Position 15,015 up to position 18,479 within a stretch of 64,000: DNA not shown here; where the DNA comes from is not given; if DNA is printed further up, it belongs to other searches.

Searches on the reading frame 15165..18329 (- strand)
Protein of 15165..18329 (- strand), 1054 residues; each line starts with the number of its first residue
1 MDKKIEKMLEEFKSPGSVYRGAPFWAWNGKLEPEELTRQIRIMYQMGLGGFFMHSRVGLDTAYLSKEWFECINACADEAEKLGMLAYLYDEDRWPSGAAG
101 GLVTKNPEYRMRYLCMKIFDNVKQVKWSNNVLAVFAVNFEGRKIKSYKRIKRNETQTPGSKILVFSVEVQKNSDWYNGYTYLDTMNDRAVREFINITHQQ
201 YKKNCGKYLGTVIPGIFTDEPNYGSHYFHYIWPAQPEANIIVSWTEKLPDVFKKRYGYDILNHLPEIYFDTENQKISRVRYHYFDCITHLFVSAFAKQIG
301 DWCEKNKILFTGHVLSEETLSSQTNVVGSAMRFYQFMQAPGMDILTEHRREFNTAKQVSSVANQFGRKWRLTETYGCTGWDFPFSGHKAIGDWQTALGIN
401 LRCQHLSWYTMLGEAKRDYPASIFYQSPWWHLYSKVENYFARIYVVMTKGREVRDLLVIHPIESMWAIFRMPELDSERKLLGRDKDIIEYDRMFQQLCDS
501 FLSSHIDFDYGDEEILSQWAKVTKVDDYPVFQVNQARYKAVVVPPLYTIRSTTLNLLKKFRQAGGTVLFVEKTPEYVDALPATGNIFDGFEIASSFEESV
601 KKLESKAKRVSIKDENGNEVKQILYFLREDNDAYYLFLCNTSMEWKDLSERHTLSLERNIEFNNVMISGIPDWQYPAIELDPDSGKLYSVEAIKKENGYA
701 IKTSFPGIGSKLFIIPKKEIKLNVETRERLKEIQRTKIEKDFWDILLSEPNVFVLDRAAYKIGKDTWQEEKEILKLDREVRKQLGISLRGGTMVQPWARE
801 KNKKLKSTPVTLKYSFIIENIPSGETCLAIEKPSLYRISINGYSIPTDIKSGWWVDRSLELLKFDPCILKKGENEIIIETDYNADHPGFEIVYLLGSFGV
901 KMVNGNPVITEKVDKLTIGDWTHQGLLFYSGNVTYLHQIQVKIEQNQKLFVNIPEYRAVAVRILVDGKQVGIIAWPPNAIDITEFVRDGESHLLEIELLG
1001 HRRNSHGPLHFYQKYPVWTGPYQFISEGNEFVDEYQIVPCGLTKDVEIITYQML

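Call 18: search_protein_families(library=pfam, proteins=[window:15165-18329:-], max_evalue=0.001)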
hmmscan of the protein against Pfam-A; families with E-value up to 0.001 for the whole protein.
window:15165-18329:- (1054 aa): 1 family
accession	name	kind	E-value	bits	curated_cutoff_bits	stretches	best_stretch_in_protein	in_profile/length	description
PF17132.9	Glyco_hydro_106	-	1.4e-14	54.1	29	1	236-457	308-539/743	alpha-L-rhamnosidase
